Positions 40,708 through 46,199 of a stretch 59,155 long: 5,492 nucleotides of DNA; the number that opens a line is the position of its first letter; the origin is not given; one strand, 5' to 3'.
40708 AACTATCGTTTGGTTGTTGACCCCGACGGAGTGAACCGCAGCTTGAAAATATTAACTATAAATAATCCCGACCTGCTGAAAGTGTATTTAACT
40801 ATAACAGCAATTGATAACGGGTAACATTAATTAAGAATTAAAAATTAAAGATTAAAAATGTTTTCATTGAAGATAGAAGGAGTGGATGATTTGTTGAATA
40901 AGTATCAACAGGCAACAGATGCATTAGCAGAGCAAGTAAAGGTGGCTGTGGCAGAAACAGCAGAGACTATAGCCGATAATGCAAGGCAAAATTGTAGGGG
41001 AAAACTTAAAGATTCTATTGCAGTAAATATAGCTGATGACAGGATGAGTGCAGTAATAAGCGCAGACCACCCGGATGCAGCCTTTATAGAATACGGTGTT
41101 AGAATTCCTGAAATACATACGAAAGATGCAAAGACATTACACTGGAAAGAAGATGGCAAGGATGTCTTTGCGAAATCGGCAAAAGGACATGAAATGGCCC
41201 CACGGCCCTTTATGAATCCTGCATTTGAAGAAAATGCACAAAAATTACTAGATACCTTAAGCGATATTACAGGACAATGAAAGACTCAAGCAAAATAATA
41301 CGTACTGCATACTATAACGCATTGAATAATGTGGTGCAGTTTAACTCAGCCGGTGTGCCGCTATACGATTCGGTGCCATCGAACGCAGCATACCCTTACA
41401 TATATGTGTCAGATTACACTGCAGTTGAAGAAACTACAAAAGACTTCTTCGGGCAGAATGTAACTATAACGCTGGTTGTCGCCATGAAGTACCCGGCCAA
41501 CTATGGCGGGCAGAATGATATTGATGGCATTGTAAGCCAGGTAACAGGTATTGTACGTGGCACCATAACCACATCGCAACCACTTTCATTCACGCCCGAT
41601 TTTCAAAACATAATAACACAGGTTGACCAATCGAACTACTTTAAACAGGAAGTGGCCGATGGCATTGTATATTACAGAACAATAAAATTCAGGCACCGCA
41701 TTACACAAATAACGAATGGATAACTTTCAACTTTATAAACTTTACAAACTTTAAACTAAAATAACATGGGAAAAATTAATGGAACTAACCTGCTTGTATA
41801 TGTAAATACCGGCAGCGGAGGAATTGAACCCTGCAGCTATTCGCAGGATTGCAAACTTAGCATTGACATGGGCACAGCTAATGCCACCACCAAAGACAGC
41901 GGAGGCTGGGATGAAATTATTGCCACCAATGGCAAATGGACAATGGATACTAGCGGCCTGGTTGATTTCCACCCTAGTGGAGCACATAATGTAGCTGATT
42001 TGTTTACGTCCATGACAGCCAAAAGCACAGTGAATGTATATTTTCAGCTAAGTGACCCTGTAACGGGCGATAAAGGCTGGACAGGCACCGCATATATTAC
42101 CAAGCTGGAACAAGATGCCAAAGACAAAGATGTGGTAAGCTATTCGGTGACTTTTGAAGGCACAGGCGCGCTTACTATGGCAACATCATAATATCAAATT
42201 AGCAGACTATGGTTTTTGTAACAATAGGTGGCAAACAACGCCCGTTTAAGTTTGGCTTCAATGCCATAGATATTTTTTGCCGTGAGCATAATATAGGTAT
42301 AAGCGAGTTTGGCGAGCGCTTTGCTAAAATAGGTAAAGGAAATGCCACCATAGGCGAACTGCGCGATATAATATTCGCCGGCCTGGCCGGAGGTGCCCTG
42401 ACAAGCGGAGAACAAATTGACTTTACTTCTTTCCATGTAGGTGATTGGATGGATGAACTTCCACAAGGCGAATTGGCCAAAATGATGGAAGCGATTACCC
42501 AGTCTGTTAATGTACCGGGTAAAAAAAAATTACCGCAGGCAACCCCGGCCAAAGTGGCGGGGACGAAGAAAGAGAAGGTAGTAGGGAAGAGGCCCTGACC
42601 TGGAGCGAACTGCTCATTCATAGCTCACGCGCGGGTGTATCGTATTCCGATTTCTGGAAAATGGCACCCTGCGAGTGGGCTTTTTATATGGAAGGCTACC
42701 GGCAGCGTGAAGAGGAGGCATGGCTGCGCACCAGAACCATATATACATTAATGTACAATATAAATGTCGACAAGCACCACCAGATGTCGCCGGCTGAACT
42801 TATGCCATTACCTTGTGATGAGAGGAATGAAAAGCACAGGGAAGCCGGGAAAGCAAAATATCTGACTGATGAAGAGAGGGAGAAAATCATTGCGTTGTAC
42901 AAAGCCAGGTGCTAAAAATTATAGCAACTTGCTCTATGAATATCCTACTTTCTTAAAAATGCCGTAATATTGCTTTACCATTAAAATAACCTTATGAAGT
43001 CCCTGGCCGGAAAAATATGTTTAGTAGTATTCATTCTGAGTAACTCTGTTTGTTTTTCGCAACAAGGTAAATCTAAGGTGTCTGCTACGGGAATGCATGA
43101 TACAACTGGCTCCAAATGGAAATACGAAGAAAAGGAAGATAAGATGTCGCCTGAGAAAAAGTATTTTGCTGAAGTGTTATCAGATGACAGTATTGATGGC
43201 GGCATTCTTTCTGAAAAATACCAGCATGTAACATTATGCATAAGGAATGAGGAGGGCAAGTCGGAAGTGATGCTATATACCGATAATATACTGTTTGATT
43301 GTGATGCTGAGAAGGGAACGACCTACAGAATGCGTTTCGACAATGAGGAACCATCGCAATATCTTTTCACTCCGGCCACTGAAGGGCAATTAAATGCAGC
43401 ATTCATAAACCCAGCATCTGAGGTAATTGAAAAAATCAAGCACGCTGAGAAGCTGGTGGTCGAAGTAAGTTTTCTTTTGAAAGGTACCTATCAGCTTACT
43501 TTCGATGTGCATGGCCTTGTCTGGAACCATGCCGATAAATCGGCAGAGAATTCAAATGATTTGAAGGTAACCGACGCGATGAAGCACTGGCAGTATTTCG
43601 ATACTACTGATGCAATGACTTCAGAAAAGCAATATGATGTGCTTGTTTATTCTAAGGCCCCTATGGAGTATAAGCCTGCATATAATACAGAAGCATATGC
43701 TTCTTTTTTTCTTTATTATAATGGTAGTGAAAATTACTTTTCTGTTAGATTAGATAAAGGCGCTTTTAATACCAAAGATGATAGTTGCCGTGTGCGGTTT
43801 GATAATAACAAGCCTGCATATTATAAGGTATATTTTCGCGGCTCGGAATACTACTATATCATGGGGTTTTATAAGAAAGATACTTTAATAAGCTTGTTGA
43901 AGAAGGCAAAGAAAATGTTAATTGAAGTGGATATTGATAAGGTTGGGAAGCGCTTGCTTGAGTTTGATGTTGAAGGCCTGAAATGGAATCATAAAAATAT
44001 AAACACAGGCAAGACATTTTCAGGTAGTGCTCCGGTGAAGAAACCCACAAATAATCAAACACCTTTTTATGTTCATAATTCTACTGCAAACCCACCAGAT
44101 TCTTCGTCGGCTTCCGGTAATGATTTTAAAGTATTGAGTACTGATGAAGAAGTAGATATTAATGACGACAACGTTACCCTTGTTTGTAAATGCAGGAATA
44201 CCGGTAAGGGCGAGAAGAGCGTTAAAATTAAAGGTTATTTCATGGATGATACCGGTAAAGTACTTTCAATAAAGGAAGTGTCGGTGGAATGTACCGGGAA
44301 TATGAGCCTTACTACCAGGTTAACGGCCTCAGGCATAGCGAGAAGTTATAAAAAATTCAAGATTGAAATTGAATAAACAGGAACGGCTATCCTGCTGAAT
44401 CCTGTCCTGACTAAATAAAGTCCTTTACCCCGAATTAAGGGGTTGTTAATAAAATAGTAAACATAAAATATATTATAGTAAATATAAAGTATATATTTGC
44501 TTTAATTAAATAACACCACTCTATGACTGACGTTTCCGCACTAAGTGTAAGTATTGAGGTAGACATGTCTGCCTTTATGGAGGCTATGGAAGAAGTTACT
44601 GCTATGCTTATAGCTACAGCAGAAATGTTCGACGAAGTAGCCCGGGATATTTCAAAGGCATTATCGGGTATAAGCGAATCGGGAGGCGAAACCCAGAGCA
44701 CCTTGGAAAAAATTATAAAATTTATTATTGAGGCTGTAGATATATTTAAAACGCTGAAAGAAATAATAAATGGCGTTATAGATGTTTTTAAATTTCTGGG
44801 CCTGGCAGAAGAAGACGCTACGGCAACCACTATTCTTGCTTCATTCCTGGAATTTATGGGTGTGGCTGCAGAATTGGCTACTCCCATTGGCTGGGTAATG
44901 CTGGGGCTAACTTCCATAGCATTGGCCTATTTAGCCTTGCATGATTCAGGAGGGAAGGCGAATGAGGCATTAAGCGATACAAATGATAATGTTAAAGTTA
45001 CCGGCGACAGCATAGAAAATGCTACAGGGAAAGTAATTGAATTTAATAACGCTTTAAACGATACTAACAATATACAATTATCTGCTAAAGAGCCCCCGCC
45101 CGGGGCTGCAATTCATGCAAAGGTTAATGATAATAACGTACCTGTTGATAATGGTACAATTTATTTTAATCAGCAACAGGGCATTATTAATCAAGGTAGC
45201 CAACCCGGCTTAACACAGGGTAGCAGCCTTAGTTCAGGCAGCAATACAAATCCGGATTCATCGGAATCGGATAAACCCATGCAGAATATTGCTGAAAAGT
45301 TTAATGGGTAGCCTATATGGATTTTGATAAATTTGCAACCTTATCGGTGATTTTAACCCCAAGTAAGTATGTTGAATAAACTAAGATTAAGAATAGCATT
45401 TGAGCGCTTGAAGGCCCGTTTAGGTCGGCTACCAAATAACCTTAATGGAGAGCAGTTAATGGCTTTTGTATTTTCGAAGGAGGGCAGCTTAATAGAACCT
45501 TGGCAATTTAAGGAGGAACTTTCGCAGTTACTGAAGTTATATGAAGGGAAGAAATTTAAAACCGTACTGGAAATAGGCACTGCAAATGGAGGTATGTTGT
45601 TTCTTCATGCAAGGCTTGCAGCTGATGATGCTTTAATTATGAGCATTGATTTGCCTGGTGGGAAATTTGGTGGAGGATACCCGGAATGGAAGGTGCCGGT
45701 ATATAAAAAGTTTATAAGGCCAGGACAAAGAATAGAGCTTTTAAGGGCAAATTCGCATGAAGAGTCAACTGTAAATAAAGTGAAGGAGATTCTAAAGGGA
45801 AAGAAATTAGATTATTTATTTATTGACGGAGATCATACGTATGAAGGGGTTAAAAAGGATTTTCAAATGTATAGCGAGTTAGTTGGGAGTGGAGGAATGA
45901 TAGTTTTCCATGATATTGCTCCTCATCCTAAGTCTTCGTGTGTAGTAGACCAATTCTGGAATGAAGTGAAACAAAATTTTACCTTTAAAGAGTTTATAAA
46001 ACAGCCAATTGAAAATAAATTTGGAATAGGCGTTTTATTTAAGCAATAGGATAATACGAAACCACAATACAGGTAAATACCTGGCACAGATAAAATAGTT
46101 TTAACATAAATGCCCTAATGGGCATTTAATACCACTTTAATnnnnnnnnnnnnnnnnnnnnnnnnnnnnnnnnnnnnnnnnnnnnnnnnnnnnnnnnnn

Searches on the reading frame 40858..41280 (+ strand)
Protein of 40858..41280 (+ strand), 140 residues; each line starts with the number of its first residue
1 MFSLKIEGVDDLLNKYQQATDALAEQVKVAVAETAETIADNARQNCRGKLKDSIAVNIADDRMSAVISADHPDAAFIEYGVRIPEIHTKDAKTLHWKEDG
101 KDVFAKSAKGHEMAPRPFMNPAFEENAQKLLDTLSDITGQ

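Call 9: search_protein_families(library=pfam, proteins=[window:40858-41280:+], max_evalue=0.01)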
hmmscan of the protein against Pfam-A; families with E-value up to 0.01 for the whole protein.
window:40858-41280:+ (140 aa): 1 family
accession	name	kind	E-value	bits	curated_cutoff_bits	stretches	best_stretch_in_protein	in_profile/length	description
PF04883.17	HK97-gp10_like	-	1.1e-06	30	21.4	1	10-80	1-78/78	Bacteriophage HK97-gp10, putative tail-component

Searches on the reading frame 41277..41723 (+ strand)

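Call 9: search_protein_families(library=pfam, proteins=[window:41277-41723:+], max_evalue=0.01)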
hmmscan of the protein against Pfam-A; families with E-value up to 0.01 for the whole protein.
window:41277-41723:+ (148 aa): 1 family
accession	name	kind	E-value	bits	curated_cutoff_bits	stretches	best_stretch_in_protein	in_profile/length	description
PF11367.14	Tail_completion_gp17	-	0.001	19.6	24.5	1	27-90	19-79/124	Tail completion protein gp17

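Call 14: search_protein_families(library=phrogs, proteins=[window:41277-41723:+], max_evalue=0.01)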
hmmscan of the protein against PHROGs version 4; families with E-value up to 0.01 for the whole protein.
window:41277-41723:+ (148 aa): 2 families
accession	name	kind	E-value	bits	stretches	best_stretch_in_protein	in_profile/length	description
phrog_176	-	connector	1.8e-10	42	1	8-133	9-126/131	tail terminator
phrog_27535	-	unknown function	0.00054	21.2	1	6-94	5-95/145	-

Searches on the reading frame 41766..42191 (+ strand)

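Call 10: search_protein_families(library=pfam, proteins=[window:41766-42191:+], max_evalue=0.01)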
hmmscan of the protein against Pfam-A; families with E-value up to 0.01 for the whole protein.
window:41766-42191:+ (141 aa): 1 family
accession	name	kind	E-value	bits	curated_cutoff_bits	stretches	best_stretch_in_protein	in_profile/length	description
PF06199.17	Phage_tail_2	-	1.5e-14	54.7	23.8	1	4-137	2-131/132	Phage tail tube protein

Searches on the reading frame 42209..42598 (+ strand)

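Call 10: search_protein_families(library=pfam, proteins=[window:42209-42598:+], max_evalue=0.01)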
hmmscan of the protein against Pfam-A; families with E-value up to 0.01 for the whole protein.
window:42209-42598:+ (129 aa): 1 family
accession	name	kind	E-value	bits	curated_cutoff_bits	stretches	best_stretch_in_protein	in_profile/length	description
PF11836.14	Phage_TAC_11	-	0.0037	17.7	27.8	1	4-67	6-66/96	Phage tail tube protein, GTA-gp10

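Call 14: search_protein_families(library=phrogs, proteins=[window:42209-42598:+], max_evalue=0.01)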
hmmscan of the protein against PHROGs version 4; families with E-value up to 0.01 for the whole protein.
window:42209-42598:+ (129 aa): 1 family
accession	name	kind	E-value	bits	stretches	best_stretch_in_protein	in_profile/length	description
phrog_2115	-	tail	1.4e-05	26.4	1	3-114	9-111/125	tail protein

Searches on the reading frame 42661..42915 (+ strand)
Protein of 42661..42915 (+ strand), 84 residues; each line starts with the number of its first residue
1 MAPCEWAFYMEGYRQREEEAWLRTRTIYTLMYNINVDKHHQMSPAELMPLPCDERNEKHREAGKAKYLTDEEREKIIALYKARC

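Call 10: search_protein_families(library=pfam, proteins=[window:42661-42915:+], max_evalue=0.01)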
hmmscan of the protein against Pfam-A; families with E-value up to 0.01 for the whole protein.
window:42661-42915:+ (84 aa): 0 families

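Call 14: search_protein_families(library=phrogs, proteins=[window:42661-42915:+], max_evalue=0.01)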
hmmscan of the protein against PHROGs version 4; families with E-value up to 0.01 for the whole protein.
window:42661-42915:+ (84 aa): 2 families
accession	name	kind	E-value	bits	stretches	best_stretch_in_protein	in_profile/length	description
phrog_16333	-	unknown function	4.6e-09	37.6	1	1-64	16-80/92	-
phrog_7377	-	unknown function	0.0059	18.1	1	3-65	13-79/96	-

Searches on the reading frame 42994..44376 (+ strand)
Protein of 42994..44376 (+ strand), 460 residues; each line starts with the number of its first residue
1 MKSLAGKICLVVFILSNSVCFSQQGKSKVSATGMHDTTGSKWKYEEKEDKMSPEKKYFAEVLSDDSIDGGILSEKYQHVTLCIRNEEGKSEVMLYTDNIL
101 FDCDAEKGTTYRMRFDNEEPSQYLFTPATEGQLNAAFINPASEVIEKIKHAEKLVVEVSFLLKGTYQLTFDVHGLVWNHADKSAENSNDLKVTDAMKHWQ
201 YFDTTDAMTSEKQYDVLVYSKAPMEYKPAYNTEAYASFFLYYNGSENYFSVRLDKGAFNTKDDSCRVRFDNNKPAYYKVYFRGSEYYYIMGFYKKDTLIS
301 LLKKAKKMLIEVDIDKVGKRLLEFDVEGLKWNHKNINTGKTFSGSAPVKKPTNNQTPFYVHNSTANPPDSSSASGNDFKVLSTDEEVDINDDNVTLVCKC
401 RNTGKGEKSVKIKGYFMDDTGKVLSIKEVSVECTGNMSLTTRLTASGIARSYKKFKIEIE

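Call 10: search_protein_families(library=pfam, proteins=[window:42994-44376:+], max_evalue=0.01)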
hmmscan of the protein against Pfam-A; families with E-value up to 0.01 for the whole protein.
window:42994-44376:+ (460 aa): 0 families

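Call 14: search_protein_families(library=phrogs, proteins=[window:42994-44376:+], max_evalue=0.01)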
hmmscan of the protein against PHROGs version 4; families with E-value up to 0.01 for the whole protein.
window:42994-44376:+ (460 aa): 1 family
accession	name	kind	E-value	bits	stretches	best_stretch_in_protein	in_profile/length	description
phrog_1848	-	unknown function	9.7e-23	81.7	2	12-175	12-152/166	-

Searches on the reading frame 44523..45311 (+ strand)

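Call 10: search_protein_families(library=pfam, proteins=[window:44523-45311:+], max_evalue=0.01)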
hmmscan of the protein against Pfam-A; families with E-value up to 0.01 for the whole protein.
window:44523-45311:+ (262 aa): 0 families

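Call 14: search_protein_families(library=phrogs, proteins=[window:44523-45311:+], max_evalue=0.01)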
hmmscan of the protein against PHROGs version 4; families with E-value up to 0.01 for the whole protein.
window:44523-45311:+ (262 aa): 2 families
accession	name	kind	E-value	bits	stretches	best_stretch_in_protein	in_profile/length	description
phrog_1272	-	tail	3e-05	22.9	1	19-176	555-714/1606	tail length tape measure protein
phrog_2335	-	tail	0.0093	14.9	0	25-188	732-884/1536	tail length tape measure protein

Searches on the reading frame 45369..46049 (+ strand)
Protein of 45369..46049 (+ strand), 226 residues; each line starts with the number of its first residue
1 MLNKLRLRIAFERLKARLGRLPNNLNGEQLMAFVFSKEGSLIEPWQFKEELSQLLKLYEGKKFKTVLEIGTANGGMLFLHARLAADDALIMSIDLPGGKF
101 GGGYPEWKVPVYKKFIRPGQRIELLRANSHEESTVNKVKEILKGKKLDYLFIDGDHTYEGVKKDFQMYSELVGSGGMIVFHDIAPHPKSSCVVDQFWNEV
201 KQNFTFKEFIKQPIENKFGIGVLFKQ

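Call 10: search_protein_families(library=pfam, proteins=[window:45369-46049:+], max_evalue=0.01)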
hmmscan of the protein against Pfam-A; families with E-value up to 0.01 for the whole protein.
window:45369-46049:+ (226 aa): 3 families
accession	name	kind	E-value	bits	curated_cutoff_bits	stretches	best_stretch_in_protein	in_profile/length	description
PF13578.12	Methyltransf_24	-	6.3e-13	50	26.3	1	67-183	1-105/105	Methyltransferase domain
PF04989.18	RMNT_CmcI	-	9.2e-08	32.5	23.2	1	65-199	35-165/206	Rhamnosyl O-methyltransferase/CmcI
PF01596.23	Methyltransf_3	-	0.0041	16.9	22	1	52-183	37-155/204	O-methyltransferase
